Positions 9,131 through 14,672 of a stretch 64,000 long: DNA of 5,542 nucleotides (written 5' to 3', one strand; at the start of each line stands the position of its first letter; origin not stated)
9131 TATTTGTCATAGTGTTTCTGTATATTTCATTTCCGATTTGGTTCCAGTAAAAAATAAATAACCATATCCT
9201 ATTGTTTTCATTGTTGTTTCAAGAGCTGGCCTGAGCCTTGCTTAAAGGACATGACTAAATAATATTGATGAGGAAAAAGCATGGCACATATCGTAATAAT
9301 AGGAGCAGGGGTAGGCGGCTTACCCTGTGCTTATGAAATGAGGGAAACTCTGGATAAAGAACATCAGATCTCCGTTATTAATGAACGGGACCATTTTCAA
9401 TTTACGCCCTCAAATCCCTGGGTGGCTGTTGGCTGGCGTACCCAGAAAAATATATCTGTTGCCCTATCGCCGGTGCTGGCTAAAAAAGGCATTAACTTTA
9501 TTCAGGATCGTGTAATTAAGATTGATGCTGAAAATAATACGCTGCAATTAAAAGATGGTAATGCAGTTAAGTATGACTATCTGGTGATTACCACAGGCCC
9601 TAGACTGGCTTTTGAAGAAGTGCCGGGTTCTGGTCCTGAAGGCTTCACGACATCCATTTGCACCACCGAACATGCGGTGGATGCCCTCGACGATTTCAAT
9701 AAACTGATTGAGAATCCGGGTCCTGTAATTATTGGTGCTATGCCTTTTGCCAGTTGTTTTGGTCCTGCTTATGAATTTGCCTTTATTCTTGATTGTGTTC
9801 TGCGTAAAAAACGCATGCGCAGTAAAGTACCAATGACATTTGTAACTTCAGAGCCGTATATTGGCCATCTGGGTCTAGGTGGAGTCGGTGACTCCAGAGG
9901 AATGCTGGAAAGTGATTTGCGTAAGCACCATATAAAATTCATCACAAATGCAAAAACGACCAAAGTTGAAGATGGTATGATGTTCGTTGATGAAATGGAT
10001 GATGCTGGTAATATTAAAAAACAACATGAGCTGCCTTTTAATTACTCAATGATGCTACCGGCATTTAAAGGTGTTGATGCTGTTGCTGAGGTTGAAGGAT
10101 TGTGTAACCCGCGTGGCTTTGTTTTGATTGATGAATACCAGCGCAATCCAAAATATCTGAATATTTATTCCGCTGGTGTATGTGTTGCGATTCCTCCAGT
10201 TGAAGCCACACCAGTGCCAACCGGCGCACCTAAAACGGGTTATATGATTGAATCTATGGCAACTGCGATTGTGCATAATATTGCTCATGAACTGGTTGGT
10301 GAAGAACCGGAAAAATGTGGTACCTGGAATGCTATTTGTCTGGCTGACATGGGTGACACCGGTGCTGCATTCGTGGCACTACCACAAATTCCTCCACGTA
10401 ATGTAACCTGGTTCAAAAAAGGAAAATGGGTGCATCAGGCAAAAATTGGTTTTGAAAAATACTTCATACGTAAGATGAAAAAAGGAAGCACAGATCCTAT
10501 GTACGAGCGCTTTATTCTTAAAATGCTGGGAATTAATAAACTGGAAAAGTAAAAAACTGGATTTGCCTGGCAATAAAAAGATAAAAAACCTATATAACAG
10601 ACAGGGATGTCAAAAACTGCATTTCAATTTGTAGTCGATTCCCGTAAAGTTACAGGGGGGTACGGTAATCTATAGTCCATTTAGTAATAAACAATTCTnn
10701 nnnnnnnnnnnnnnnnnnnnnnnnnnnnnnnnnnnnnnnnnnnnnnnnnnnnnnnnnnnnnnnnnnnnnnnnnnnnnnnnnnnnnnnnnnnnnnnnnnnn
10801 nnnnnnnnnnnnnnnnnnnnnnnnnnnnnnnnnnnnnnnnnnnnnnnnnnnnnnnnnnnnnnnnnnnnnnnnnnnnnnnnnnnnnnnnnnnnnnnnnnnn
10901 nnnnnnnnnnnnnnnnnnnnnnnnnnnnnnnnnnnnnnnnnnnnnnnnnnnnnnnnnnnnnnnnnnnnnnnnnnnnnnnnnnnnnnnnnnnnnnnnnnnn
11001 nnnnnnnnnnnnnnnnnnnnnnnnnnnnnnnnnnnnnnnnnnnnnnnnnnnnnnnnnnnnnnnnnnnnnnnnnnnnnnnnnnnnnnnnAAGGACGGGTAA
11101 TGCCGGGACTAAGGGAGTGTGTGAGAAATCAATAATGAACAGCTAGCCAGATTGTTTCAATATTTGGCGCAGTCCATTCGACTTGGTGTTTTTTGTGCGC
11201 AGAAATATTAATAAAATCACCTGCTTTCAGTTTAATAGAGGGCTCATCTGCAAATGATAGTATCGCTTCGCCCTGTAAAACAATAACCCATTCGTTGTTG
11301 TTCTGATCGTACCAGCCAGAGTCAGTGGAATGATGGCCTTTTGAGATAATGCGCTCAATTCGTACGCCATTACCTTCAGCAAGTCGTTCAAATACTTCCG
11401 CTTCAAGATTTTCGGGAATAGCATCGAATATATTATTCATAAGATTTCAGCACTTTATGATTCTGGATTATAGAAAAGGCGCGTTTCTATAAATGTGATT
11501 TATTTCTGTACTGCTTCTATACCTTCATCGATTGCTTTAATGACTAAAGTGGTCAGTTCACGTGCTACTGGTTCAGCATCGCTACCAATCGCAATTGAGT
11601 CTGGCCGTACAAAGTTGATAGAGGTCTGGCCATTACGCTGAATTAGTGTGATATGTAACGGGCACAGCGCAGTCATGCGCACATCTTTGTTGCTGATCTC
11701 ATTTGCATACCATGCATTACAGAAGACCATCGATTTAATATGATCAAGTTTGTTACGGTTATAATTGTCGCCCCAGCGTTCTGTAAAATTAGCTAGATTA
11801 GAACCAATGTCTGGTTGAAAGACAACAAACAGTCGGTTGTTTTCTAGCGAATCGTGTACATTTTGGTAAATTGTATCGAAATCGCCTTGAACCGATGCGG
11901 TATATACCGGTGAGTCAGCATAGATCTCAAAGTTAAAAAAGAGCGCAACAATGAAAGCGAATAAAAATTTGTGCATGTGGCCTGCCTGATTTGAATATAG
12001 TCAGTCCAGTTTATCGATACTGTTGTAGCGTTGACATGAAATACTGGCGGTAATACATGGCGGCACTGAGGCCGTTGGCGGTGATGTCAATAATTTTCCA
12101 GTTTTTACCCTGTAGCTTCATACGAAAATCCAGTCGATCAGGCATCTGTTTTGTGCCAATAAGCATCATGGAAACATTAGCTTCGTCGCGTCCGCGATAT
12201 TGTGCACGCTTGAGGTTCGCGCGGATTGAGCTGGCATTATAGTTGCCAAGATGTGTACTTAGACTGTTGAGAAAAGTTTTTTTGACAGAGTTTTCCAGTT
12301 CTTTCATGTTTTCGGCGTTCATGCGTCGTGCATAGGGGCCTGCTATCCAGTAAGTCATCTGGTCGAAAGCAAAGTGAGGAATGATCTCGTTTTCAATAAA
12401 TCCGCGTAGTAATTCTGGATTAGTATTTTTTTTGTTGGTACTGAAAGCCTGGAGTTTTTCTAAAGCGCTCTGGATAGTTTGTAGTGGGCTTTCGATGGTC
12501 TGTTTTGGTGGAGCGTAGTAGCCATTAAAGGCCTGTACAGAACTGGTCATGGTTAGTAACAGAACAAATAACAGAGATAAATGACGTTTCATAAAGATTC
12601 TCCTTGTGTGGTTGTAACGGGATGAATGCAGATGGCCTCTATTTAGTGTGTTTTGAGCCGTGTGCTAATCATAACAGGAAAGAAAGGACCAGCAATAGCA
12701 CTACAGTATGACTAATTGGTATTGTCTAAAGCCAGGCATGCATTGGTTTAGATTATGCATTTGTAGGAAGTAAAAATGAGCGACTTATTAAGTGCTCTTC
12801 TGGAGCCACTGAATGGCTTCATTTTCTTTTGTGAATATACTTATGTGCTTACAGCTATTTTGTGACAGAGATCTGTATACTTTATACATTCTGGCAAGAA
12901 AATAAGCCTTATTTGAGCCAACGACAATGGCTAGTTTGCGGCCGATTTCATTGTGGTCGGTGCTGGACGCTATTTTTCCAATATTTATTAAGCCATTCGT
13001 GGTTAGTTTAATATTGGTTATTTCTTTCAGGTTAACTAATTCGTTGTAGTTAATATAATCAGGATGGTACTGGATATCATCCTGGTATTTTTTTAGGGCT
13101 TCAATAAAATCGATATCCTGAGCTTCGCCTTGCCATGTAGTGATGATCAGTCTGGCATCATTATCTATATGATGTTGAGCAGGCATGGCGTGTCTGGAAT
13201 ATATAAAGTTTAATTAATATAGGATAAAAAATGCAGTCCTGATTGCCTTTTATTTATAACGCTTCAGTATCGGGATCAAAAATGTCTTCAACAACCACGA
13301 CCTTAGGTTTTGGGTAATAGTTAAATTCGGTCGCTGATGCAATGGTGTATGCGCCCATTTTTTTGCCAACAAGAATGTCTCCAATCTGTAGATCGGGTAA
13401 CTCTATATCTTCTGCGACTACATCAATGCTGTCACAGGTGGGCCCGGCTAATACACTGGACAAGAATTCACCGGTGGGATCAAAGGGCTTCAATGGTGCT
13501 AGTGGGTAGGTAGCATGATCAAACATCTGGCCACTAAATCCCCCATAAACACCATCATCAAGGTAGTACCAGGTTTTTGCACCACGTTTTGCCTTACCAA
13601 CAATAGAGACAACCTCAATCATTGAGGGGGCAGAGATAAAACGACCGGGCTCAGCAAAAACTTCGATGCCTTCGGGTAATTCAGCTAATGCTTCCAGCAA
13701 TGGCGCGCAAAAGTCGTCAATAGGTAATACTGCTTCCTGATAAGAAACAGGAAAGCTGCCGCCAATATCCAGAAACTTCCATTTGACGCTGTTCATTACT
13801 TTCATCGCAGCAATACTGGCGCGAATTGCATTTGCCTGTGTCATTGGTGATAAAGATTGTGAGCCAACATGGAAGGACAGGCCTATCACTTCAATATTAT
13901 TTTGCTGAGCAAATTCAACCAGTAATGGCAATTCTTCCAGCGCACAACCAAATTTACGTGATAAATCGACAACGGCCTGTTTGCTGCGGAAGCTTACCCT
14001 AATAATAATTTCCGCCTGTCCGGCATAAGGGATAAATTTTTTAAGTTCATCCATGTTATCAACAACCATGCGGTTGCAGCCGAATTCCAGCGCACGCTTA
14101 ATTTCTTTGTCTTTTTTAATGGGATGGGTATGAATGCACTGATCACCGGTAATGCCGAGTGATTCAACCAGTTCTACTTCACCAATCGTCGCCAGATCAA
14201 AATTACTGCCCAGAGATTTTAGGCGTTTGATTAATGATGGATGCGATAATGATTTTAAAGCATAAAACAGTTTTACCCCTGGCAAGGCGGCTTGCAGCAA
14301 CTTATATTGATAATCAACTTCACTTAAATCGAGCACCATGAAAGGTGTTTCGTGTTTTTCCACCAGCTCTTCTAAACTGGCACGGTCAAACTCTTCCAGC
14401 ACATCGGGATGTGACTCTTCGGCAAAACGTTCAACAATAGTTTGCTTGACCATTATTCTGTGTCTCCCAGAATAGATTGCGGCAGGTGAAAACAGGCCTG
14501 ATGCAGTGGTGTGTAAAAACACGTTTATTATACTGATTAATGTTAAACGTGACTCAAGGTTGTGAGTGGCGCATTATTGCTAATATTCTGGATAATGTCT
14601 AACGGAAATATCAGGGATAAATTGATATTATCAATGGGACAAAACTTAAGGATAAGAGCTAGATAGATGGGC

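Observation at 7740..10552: Sulfide-sensing module: a sigma-54 activator divergent from sqr, with a perfect -24/-12 promoter and TGTCA palindromes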

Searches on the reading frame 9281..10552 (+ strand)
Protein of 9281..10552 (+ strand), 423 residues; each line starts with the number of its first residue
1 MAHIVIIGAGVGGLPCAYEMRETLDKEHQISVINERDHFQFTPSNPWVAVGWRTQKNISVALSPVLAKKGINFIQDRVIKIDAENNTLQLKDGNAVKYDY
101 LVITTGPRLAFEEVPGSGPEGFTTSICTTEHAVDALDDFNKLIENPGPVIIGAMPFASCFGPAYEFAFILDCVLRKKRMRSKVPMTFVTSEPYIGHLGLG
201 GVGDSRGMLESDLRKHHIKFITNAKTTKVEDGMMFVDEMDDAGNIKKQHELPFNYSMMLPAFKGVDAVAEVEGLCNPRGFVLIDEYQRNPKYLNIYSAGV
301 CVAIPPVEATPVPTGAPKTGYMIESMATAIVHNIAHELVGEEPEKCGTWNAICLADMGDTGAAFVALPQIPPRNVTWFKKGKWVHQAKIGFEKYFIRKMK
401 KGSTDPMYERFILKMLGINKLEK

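Call 3: search_protein_families(library=pfam, proteins=[window:9281-10552:+], max_evalue=0.01)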
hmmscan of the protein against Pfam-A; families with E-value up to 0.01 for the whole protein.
window:9281-10552:+ (423 aa): 5 families
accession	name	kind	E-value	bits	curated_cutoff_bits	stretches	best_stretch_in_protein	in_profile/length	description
PF07992.20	Pyr_redox_2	-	4.7e-19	69.3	26.1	1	3-302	2-277/291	Pyridine nucleotide-disulphide oxidoreductase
PF00070.33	Pyr_redox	-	0.00011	23.1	22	0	208-231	45-68/82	Pyridine nucleotide-disulphide oxidoreductase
PF13450.12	NAD_binding_8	-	0.0056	17.4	21.9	0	6-38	1-30/68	NAD(P)-binding Rossmann-like domain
PF01266.30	DAO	-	0.0061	16.6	27.9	0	4-36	2-31/353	FAD dependent oxidoreductase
PF13454.12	NAD_binding_9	-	0.0079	16.6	21.8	0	67-106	112-153/155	FAD-NAD(P)-binding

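Call 6: search_solved_structures(query=window:9281-10552:+, max_evalue=0.001, show_alignments=2)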
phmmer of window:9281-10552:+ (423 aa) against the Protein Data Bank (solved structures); distinct sequences matched with E-value up to 0.001: 36.
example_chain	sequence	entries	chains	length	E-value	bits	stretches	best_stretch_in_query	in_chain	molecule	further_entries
3sz0_A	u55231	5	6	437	1.1e-168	564.6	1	2-422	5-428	Sulfide-quinone reductase, putative | Sulfide-quinone reductase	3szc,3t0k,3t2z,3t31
3sy4_A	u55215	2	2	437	2.8e-168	563.3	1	2-422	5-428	Sulfide-quinone reductase, putative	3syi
3kpk_A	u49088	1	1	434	6.6e-168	562.1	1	1-422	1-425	Sulfide-quinone reductase, putative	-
3t2y_A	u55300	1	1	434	8.8e-168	561.6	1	1-422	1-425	Sulfide-quinone reductase, putative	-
3sxi_A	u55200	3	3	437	2e-167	560.5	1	2-422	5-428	Sulfide-quinone reductase, putative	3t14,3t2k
3sx6_A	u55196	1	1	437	2e-167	560.5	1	2-422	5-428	Sulfide-quinone reductase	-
3szw_A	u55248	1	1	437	2.7e-167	560.1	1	2-422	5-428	Sulfide-quinone reductase, putative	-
3szf_A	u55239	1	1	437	2.7e-167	560.1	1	2-422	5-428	Sulfide-quinone reductase, putative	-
3hyv_A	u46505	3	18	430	4.9e-114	384.6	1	2-415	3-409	Sulfide-quinone reductase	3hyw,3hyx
3h8i_A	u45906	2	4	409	4.8e-23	84.8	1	2-315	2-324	NADH oxidase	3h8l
8dhk_A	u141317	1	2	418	5.5e-15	58.2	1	4-311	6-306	Sulfide:quinone oxidoreductase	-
6mp5_A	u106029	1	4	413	1.9e-14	56.5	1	4-311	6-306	Sulfide:quinone oxidoreductase, mitochondrial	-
6mo6_A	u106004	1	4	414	1.9e-14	56.5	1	4-311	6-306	Sulfide:quinone oxidoreductase, mitochondrial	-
6oi5_A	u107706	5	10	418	1.9e-14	56.4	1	4-311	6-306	Sulfide:quinone oxidoreductase, mitochondrial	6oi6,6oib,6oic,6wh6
5kmq_A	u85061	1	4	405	6.1e-13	51.5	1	3-109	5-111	FAD-dependent pyridine nucleotide-disulfide oxidoreductase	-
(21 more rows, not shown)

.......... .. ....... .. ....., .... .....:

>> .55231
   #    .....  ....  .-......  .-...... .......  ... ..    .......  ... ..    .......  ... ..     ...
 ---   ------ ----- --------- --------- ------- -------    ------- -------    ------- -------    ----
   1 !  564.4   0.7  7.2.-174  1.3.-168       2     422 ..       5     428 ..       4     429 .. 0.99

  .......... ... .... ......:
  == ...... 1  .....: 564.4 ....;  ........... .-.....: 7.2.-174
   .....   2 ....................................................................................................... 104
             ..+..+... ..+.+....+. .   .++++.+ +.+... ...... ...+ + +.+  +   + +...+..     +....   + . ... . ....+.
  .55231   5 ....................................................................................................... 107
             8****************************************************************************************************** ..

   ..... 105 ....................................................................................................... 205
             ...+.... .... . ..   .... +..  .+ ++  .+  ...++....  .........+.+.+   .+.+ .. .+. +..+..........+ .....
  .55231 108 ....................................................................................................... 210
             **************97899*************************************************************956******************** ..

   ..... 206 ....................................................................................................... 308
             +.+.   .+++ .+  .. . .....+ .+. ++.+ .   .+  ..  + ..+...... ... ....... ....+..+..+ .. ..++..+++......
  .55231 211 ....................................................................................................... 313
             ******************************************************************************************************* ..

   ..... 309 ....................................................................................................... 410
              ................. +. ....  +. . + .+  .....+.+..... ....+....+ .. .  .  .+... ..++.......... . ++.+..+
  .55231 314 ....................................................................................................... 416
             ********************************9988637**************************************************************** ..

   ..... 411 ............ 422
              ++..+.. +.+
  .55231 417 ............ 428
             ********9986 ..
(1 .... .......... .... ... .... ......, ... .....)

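Call 47: search_protein_families(library=ncbifam, proteins=[window:9281-10549:+], max_evalue=0.001)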
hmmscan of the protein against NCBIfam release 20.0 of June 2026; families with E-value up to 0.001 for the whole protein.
window:9281-10549:+ (423 aa): 11 families
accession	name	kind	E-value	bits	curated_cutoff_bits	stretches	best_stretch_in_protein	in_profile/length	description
NF049943.1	SQR_III_seleno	exception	8.7e-33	113.8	525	1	3-363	2-341/406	type III sulfide quinone reductase, selenoprotein subtype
TIGR03169.1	Nterm_to_SelD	hypoth_equivalog_domain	5.7e-13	48.9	310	1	30-343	28-316/365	pyridine nucleotide-disulfide oxidoreductase family protein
TIGR03385.1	CoA_CoA_reduc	equivalog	2.6e-08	33.1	578.8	1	4-126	2-133/439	CoA-disulfide reductase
NF007123.0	PRK09564.1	equivalog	1.6e-07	30.4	458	1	3-114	2-120/444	CoA-disulfide reductase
NF045765.1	PhenlGlyoxDHPadH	equivalog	1.8e-06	27.1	475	1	3-116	4-118/416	NADH-dependent phenylglyoxylate dehydrogenase subunit epsilon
NF042949.2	3PPDioc_HcaD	equivalog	1.9e-06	26.9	450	1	2-108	2-109/386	3-phenylpropionate/cinnamic acid dioxygenase ferredoxin--NAD(+) reductase subunit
TIGR04369.1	fusion_not_SelD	hypoth_equivalog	2.2e-06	26.1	700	1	19-139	16-134/701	oxidoreductase/SelD-related fusion protein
NF008841.0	PRK11883.1-1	equivalog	2.9e-06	26.5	517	1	3-37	5-39/453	protoporphyrinogen oxidase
TIGR02374.1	nitri_red_nirB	equivalog_domain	4.9e-06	25.2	578.35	1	4-122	1-121/794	nitrite reductase large subunit NirB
NF011565.0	PRK14989.1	subfamily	0.00031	18.9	883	1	3-108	5-112/847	nitrite reductase large subunit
TIGR01350.1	lipoamide_DH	equivalog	0.0008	18.2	408.8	0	3-112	172-272/461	dihydrolipoyl dehydrogenase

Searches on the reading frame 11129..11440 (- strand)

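Call 3: search_protein_families(library=pfam, proteins=[window:11129-11440:-], max_evalue=0.01)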
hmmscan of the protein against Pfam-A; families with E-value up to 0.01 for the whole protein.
window:11129-11440:- (103 aa): 2 families
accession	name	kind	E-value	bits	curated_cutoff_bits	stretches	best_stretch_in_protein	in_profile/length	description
PF07883.17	Cupin_2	-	2.8e-08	33.8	27.2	1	45-101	16-69/70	Cupin domain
PF05899.18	Cupin_3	-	0.0012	18.9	23.5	1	46-89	24-64/74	EutQ-like cupin domain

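Call 47: search_protein_families(library=ncbifam, proteins=[window:11132-11440:-], max_evalue=0.001)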
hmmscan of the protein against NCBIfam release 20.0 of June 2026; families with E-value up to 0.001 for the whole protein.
window:11132-11440:- (103 aa): 1 family
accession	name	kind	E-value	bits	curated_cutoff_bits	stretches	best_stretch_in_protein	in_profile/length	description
TIGR03890.1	nif11_cupin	hypoth_equivalog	1.6e-22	80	159.45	1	3-103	70-171/171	Nif11 domain/cupin domain-containing protein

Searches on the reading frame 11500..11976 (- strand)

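Call 3: search_protein_families(library=pfam, proteins=[window:11500-11976:-], max_evalue=0.01)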
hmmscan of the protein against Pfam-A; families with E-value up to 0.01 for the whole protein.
window:11500-11976:- (158 aa): 1 family
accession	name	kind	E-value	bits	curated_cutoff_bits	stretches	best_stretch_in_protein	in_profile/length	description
PF03625.19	DUF302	-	6.2e-09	36.1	23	1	77-125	15-63/63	Domain of unknown function DUF302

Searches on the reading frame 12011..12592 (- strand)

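Call 3: search_protein_families(library=pfam, proteins=[window:12011-12592:-], max_evalue=0.01)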
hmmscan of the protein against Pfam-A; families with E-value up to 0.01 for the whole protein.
window:12011-12592:- (193 aa): 1 family
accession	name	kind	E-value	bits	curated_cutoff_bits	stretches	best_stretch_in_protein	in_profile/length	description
PF05494.18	MlaC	-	3e-25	89.4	26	1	42-191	6-154/166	MlaC protein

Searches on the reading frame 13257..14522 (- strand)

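Call 73: search_protein_families(library=ncbifam, proteins=[window:13257-14522:-], max_evalue=1e-10)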
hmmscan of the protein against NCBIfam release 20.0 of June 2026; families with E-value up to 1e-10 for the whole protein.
window:13257-14522:- (422 aa): 5 families
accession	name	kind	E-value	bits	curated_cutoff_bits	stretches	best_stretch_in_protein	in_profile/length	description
TIGR01048.1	lysA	equivalog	2.4e-54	184.5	297.9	1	46-413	12-397/417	diaminopimelate decarboxylase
NF006515.0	PRK08961.1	equivalog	2.8e-33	114.9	802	1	43-412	488-860/861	bifunctional aspartate kinase/diaminopimelate decarboxylase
TIGR03099.1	dCO2ase_PEP1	hypoth_equivalog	1.3e-32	113.4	478.45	1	48-405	13-390/398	pyridoxal-dependent decarboxylase, exosortase A system-associated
NF052544.1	OrLyDeCDokD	equivalog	2.2e-19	69.4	700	1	44-413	27-439/461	ornithine/lysine decarboxylase DokD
NF041039.1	FslC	exception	1.8e-17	63.3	500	1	41-412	10-404/418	rhizoferrin biosystnesis N-citrylornithine decarboxylase FslC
